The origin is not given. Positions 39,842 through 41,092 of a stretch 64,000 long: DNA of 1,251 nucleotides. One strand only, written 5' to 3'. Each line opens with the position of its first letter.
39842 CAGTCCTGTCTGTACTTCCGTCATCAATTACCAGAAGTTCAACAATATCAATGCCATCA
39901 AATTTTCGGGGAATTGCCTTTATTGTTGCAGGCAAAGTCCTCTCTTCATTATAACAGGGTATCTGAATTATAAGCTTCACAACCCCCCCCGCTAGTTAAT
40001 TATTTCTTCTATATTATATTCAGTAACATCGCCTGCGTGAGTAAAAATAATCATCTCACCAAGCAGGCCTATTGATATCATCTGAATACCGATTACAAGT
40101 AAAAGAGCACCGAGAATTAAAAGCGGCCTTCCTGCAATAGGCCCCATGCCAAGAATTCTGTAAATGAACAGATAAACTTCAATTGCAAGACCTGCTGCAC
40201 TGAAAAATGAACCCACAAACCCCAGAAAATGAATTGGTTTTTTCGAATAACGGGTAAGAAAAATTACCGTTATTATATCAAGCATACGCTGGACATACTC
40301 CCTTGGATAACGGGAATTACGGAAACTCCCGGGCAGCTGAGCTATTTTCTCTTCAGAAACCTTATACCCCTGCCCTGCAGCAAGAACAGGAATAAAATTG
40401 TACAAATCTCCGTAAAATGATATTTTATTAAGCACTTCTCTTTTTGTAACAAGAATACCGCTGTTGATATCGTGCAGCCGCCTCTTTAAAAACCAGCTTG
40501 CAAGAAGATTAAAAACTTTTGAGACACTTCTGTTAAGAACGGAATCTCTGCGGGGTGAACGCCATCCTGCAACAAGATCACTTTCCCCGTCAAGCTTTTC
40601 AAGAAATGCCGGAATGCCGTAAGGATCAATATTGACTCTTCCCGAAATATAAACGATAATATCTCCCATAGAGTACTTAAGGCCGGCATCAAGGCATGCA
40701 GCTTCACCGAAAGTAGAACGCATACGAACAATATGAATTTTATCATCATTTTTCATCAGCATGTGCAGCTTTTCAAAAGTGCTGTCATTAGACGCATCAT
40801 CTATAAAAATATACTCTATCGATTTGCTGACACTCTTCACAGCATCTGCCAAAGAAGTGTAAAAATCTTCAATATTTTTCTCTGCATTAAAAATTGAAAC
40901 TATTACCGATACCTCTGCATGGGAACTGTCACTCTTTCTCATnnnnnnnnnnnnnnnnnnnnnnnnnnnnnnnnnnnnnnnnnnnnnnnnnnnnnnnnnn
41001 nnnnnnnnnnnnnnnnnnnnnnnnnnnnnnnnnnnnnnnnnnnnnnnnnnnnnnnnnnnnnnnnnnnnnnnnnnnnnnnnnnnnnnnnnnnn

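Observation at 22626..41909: Unusual concentration of periplasmic lipid-carrier glycosylation machinery: four GT-C enzymes and four polyprenyl-P-sugar synthases in one locus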

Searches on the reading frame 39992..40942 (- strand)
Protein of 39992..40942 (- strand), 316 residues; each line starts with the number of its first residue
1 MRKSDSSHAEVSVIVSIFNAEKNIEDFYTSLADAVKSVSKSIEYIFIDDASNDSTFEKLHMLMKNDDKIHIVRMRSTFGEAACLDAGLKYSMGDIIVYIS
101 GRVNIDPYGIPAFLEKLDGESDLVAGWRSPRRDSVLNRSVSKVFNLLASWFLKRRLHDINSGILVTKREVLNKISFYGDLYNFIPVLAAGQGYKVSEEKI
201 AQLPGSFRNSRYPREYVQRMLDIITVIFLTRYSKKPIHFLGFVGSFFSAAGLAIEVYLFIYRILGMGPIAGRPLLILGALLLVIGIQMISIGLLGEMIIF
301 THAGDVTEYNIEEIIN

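Call 3: search_protein_families(library=pfam, proteins=[window:39992-40942:-], max_evalue=0.01)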
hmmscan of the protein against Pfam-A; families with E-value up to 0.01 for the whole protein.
window:39992-40942:- (316 aa): 2 families
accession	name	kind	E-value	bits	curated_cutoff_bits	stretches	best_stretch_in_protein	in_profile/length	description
PF00535.33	Glycos_transf_2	-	1.3e-17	64.7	23.3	1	12-165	1-158/168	Glycosyl transferase family 2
PF10111.15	Glyco_tranf_2_2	-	2.4e-06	27.7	27.3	1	12-101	1-90/276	Glycosyltransferase like family 2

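Call 12: search_protein_families(library=ncbifam, proteins=[window:39992-40942:-], max_evalue=0.001)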
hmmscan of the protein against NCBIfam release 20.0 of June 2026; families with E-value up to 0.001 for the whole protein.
window:39992-40942:- (316 aa): 12 families
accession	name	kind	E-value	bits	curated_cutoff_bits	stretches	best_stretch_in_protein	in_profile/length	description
NF007986.1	PRK10714.1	equivalog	6.8e-31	107.4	529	1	10-305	7-302/316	undecaprenyl-phosphate 4-deoxy-4-formamido-L-arabinose transferase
NF047588.1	GlcsyltransPgfSStrep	equivalog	6.3e-29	101.2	500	1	11-298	3-287/308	glycosyltransferase PgfS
TIGR04182.1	glyco_TIGR04182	equivalog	1.9e-14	53.8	325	1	11-305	2-289/293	S-layer glycoprotein N-glycosyltransferase AglJ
TIGR03937.1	PgaC_IcaA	equivalog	2.3e-13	49.9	422.3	1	6-131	42-164/407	poly-beta-1,6-N-acetyl-D-glucosamine synthase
NF047683.1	TeichurnBiosyTuaG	equivalog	2.8e-10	40.2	400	1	7-100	4-94/252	teichuronic acid biosynthesis protein TuaG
NF053739.1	GlytfEpsEBac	equivalog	6.2e-09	35.2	450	1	10-98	2-88/265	glycosyltransferase EpsE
TIGR03965.1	mycofact_glyco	equivalog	1.3e-08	34.2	280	1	4-104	69-166/467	mycofactocin biosynthesis glycosyltransferase MftF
NF007482.0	PRK10073.1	equivalog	5.4e-08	32.2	423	1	6-99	3-92/334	glycosyltransferase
TIGR03111.1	glyc2_xrt_Gpos1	hypoth_equivalog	1.5e-07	30.5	363.95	1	6-123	46-162/439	TIGR03111 family XrtG-associated glycosyltransferase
NF041391.1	DPhHxTase_Halo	equivalog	3.3e-06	26.2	375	1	45-200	27-181/213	dolichyl-phosphate hexose transferase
TIGR04283.1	glyco_like_mftF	equivalog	3.9e-05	23.4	182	1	11-99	1-79/221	TIGR04283 family arsenosugar biosynthesis glycosyltransferase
NF050050.1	ProtGlycPglI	equivalog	0.00026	20.5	500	1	10-102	3-93/306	GalNAc(5)-diNAcBac-PP-undecaprenol beta-1,3-glucosyltransferase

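Call 40: search_solved_structures(query=window:39992-40942:-, max_evalue=0.001)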
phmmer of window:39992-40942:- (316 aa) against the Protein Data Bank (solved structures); distinct sequences matched with E-value up to 0.001: 11.
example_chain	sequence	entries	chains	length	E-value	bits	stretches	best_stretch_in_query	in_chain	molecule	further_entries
9bhc_C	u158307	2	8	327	2.7e-30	109.1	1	10-298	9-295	Undecaprenyl-phosphate 4-deoxy-4-formamido-L-arabinose transferase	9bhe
8vxh_A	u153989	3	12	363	3.7e-30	108.7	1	10-298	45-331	Undecaprenyl-phosphate 4-deoxy-4-formamido-L-arabinose transferase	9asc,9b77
9hwj_A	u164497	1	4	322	4.1e-27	98.7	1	10-314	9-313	Undecaprenyl-phosphate 4-deoxy-4-formamido-L-arabinose transferase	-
5eke_A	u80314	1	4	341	3.3e-19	72.7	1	8-298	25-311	Uncharacterized glycosyltransferase sll0501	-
5ekp_C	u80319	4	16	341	3.6e-19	72.6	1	8-298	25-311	Uncharacterized glycosyltransferase sll0501 | Glycosyltransferase sll0501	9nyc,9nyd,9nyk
9nye_A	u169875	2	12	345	3.8e-19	72.5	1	8-298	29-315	Glycosyltransferase sll0501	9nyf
5mlz_A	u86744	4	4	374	7e-10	42.1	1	10-138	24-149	Dolichol monophosphate mannose synthase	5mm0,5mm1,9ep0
8vh7_A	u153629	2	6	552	2.6e-06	30.4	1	3-98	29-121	Heparosan synthase B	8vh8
8viw_A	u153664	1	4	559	2.7e-06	30.3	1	3-98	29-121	Heparosan synthase B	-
5hea_A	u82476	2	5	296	3.9e-05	26.5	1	11-113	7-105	Putative glycosyltransferase (GalT1)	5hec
6p61_A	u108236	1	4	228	0.00067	22.5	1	10-101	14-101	Glycosyltransferase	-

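Call 42: find_homologous_proteins(query=window:39992-40942:-, max_evalue=1e-20)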
Query window:39992-40942:- (316 aa): 680 proteins with E <= 1e-20 among 6780 candidates; the best 120 are listed.
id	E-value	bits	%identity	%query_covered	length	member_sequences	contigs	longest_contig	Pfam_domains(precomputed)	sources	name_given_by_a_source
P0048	8.4e-180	615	88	100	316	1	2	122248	PF10111.15,PF00535.33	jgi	-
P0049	1.1e-159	549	99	80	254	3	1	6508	-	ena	-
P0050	9.2e-157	539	79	96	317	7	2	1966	PF10111.15,PF00535.33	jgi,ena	-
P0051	3.6e-142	491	71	100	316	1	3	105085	PF10111.15,PF00535.33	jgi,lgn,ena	-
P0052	7.3e-132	457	66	99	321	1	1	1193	PF00535.33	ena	-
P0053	1.0e-130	454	64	96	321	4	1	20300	PF00535.33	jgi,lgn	-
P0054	8.4e-130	451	65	98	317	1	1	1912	PF00535.33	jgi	jgi:glycosyltransferase involved in cell wall biosynthesis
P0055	9.0e-130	451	65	96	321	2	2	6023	PF00535.33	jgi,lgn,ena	-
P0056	5.3e-129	448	66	100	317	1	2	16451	PF10111.15,PF00535.33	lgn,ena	-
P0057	6.6e-129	448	63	96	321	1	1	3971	PF00535.33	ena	-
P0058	1.0e-128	447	66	97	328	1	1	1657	PF10111.15,PF00535.33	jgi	jgi:glycosyltransferase involved in cell wall biosynthesis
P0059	1.5e-128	447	64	99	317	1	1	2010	PF00535.33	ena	-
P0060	2.1e-128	446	66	100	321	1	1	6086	PF10111.15,PF00535.33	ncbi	-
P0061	2.6e-128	446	65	95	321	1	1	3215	PF10111.15,PF00535.33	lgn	-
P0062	1.1e-127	444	66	99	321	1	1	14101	PF00535.33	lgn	-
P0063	1.1e-127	444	67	97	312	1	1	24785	PF00535.33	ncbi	-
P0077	2.2e-125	436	62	99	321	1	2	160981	PF00535.33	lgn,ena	-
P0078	2.6e-125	436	64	96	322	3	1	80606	PF00535.33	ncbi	-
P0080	7.5e-125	434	63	96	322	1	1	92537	PF00535.33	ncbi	-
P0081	8.3e-125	434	65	97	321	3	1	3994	PF10111.15,PF00535.33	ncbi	-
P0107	1.7e-121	423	61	97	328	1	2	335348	PF00535.33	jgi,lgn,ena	-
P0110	2.5e-121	423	63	95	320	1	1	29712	PF00535.33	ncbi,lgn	-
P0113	5.5e-121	422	61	96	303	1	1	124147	PF10111.15,PF00535.33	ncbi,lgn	-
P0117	1.0e-120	421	62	99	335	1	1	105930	PF10111.15,PF00535.33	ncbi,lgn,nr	ncbi:glycosyltransferase [candidate division KSB1 bacterium]|nr:glycosyltransferase [candidate divis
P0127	8.3e-120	418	61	95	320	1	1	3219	PF00535.33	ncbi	-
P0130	2.5e-119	416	60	100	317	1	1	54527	PF00535.33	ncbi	-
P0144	3.5e-118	413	58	97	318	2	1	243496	PF10111.15,PF00535.33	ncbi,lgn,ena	-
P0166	4.2e-116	406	60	98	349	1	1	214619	PF10111.15,PF00535.33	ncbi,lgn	-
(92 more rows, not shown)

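Call 44: find_encoding_contigs(protein=P0048, flank=10000, max_places=1)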
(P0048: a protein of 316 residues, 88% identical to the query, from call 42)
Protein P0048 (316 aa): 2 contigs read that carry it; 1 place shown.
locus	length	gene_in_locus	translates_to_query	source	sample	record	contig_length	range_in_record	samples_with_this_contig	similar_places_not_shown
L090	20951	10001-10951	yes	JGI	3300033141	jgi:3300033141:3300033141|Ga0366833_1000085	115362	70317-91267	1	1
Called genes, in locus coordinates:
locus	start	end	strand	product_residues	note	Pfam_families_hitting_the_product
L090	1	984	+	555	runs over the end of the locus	PF00890:FAD_binding_2 (faint), PF01266:DAO, PF13450:NAD_binding_8 (faint), PF16901:DAO_C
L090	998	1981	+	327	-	PF01073:3Beta_HSD, PF01370:Epimerase, PF02719:Polysacc_synt_2, PF04321:RmlD_sub_bind, PF05368:NmrA, PF13460:NAD_binding_10, PF16363:GDP_Man_Dehyd, PF07993:NAD_binding_4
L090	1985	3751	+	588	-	PF00132:Hexapep (faint), PF14602:Hexapep_2 (faint), PF00535:Glycos_transf_2, PF10111:Glyco_tranf_2_2, PF13641:Glyco_tranf_2_3, PF13632:Glyco_trans_2_3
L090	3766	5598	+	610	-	PF13522:GATase_6 (weak), PF13537:GATase_7, PF00733:Asn_synthase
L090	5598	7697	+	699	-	PF01073:3Beta_HSD, PF01370:Epimerase, PF04321:RmlD_sub_bind, PF05368:NmrA, PF13460:NAD_binding_10, PF16363:GDP_Man_Dehyd, PF07993:NAD_binding_4, PF01408:GFO_IDH_MocA, +2 more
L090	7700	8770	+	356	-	PF03706:LPG_synthase_TM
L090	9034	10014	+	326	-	PF00535:Glycos_transf_2, PF10111:Glyco_tranf_2_2 (weak)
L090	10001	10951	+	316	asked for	PF00535:Glycos_transf_2, PF10111:Glyco_tranf_2_2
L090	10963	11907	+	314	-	PF00535:Glycos_transf_2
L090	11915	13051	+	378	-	PF13439:Glyco_transf_4, PF00534:Glycos_transf_1, PF13692:Glyco_trans_1_4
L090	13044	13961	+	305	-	PF13641:Glyco_tranf_2_3, PF00535:Glycos_transf_2, PF10111:Glyco_tranf_2_2 (weak), PF13632:Glyco_trans_2_3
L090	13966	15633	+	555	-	PF13231:PMT_2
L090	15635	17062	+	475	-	PF01943:Polysacc_synt, PF13440:Polysacc_synt_3, PF03023:MurJ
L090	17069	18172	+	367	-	PF09314:DUF1972, PF13439:Glyco_transf_4, PF00534:Glycos_transf_1, PF13692:Glyco_trans_1_4, PF13524:Glyco_trans_1_2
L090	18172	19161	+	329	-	PF01370:Epimerase, PF04321:RmlD_sub_bind, PF01073:3Beta_HSD, PF16363:GDP_Man_Dehyd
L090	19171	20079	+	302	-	PF01073:3Beta_HSD, PF01370:Epimerase, PF02719:Polysacc_synt_2, PF04321:RmlD_sub_bind, PF16363:GDP_Man_Dehyd, PF07993:NAD_binding_4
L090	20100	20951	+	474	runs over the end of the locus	PF01943:Polysacc_synt, PF13440:Polysacc_synt_3, PF03023:MurJ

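Call 45: find_encoding_contigs(protein=P0117, flank=8000, max_places=1)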
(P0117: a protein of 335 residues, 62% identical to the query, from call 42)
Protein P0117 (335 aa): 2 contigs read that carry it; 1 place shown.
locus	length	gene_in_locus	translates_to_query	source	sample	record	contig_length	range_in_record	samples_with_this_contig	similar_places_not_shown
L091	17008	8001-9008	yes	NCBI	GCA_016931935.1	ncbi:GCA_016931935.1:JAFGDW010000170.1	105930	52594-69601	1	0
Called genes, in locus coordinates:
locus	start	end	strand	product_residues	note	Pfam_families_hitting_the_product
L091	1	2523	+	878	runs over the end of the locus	PF01839:FG-GAP (faint), PF13517:FG-GAP_3, PF07593:UnbV_ASPIC, PF18962:Por_Secre_tail (weak), PF13860:FlgD_ig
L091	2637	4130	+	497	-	PF13229:Beta_helix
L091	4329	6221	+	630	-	PF13522:GATase_6, PF13537:GATase_7, PF00733:Asn_synthase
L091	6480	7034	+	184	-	PF04307:YdjM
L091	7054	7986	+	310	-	PF00535:Glycos_transf_2, PF10111:Glyco_tranf_2_2, PF13641:Glyco_tranf_2_3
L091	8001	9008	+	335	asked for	PF00535:Glycos_transf_2, PF10111:Glyco_tranf_2_2 (weak)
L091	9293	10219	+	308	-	PF00535:Glycos_transf_2, PF13641:Glyco_tranf_2_3 (weak)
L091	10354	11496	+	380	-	PF01075:Glyco_transf_9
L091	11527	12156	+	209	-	PF14063:DUF4254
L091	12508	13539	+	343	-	PF03706:LPG_synthase_TM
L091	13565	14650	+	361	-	PF13439:Glyco_transf_4, PF00534:Glycos_transf_1, PF20706:GT4-conflict (weak), PF13692:Glyco_trans_1_4, PF13524:Glyco_trans_1_2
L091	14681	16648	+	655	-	PF09852:DUF2079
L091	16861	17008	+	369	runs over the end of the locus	PF09314:DUF1972, PF13439:Glyco_transf_4, PF00534:Glycos_transf_1, PF13692:Glyco_trans_1_4, PF13524:Glyco_trans_1_2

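Call 46: find_encoding_contigs(protein=P0077, flank=8000, max_places=1)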
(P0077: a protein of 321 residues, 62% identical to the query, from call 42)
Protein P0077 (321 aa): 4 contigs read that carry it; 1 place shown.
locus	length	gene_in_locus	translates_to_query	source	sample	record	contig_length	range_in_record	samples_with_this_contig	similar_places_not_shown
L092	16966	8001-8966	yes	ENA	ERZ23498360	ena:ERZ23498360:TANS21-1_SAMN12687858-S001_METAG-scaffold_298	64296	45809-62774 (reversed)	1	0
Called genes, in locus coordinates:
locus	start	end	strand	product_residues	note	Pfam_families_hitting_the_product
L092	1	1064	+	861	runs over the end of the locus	?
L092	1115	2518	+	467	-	PF01943:Polysacc_synt, PF13440:Polysacc_synt_3, PF03023:MurJ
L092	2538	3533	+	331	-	PF00535:Glycos_transf_2, PF13641:Glyco_tranf_2_3, PF13632:Glyco_trans_2_3 (weak)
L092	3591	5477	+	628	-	PF13522:GATase_6, PF13537:GATase_7, PF00733:Asn_synthase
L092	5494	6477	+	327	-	PF01073:3Beta_HSD, PF01370:Epimerase, PF02719:Polysacc_synt_2, PF04321:RmlD_sub_bind, PF16363:GDP_Man_Dehyd, PF07993:NAD_binding_4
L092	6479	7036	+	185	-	PF04307:YdjM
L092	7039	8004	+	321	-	PF00535:Glycos_transf_2, PF10111:Glyco_tranf_2_2 (weak), PF13641:Glyco_tranf_2_3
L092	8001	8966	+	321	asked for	PF00535:Glycos_transf_2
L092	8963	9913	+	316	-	PF00535:Glycos_transf_2, PF13641:Glyco_tranf_2_3 (faint)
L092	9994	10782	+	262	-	PF05050:Methyltransf_21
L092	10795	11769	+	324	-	PF01370:Epimerase, PF04321:RmlD_sub_bind, PF16363:GDP_Man_Dehyd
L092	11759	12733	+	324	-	PF01073:3Beta_HSD, PF01370:Epimerase, PF02719:Polysacc_synt_2 (weak), PF04321:RmlD_sub_bind, PF16363:GDP_Man_Dehyd, PF02719:Polysacc_synt_2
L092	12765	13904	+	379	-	PF13439:Glyco_transf_4, PF13579:Glyco_trans_4_4, PF20706:GT4-conflict (weak), PF00534:Glycos_transf_1, PF13692:Glyco_trans_1_4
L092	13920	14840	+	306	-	PF13641:Glyco_tranf_2_3, PF00535:Glycos_transf_2, PF10111:Glyco_tranf_2_2 (weak), PF13632:Glyco_trans_2_3 (weak)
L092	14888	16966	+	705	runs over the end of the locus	PF01073:3Beta_HSD, PF01370:Epimerase, PF04321:RmlD_sub_bind, PF05368:NmrA, PF07993:NAD_binding_4, PF13460:NAD_binding_10, PF16363:GDP_Man_Dehyd, PF01408:GFO_IDH_MocA, +4 more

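Call 52: find_encoding_contigs(protein=P0107, flank=7000, max_places=1)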
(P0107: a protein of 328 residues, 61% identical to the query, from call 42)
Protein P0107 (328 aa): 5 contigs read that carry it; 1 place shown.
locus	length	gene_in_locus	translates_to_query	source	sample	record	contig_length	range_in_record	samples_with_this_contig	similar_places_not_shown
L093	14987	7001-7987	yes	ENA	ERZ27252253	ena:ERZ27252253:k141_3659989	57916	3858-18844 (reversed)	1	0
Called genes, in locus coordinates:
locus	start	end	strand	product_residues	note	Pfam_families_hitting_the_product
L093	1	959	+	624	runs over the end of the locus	PF13522:GATase_6, PF13537:GATase_7, PF00733:Asn_synthase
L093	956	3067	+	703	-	PF01073:3Beta_HSD, PF01370:Epimerase, PF04321:RmlD_sub_bind, PF05368:NmrA, PF07993:NAD_binding_4, PF13460:NAD_binding_10, PF16363:GDP_Man_Dehyd, PF01408:GFO_IDH_MocA, +6 more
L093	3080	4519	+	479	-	PF09861:Lar_N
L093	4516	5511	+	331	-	PF03706:LPG_synthase_TM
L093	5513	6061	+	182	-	PF04307:YdjM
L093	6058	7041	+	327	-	PF00535:Glycos_transf_2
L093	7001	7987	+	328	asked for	PF00535:Glycos_transf_2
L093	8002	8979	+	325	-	PF00535:Glycos_transf_2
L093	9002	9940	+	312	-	PF00535:Glycos_transf_2, PF13641:Glyco_tranf_2_3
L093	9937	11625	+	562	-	PF13231:PMT_2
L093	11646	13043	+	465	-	PF01943:Polysacc_synt, PF13440:Polysacc_synt_3, PF03023:MurJ, PF01554:MatE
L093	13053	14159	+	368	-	PF09314:DUF1972, PF13439:Glyco_transf_4, PF13579:Glyco_trans_4_4 (weak), PF00534:Glycos_transf_1, PF13692:Glyco_trans_1_4, PF13524:Glyco_trans_1_2 (weak)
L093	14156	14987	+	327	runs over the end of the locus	PF01073:3Beta_HSD, PF01370:Epimerase, PF02719:Polysacc_synt_2 (faint), PF04321:RmlD_sub_bind, PF16363:GDP_Man_Dehyd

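Call 53: find_encoding_contigs(protein=P0144, flank=7000, max_places=1)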
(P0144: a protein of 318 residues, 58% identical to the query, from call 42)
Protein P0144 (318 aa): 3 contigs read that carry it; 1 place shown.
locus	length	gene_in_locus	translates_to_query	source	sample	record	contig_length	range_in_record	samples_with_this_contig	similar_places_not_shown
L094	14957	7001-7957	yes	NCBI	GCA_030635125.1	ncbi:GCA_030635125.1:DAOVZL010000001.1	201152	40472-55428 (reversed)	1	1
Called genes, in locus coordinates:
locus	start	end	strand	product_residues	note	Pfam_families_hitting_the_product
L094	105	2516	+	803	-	PF13860:FlgD_ig (faint)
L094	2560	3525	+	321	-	PF01073:3Beta_HSD, PF01370:Epimerase, PF02719:Polysacc_synt_2, PF04321:RmlD_sub_bind, PF16363:GDP_Man_Dehyd, PF07993:NAD_binding_4, PF02719:Polysacc_synt_2 (weak)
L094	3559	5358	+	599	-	PF13537:GATase_7 (weak), PF00733:Asn_synthase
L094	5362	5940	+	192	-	PF04307:YdjM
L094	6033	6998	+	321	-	PF00535:Glycos_transf_2, PF10111:Glyco_tranf_2_2 (weak), PF13641:Glyco_tranf_2_3 (weak)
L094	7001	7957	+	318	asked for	PF00535:Glycos_transf_2, PF10111:Glyco_tranf_2_2 (weak)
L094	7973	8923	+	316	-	PF00535:Glycos_transf_2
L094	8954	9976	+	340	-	PF01408:GFO_IDH_MocA, PF22725:GFO_IDH_MocA_C3, PF02894:GFO_IDH_MocA_C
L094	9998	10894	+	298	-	-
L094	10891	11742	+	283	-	PF00535:Glycos_transf_2, PF10111:Glyco_tranf_2_2, PF13641:Glyco_tranf_2_3, PF13632:Glyco_trans_2_3 (weak)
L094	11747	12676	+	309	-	PF00535:Glycos_transf_2, PF10111:Glyco_tranf_2_2 (weak), PF13641:Glyco_tranf_2_3 (weak)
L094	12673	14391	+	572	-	PF13231:PMT_2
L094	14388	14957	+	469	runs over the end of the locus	PF01943:Polysacc_synt, PF13440:Polysacc_synt_3, PF03023:MurJ, PF01554:MatE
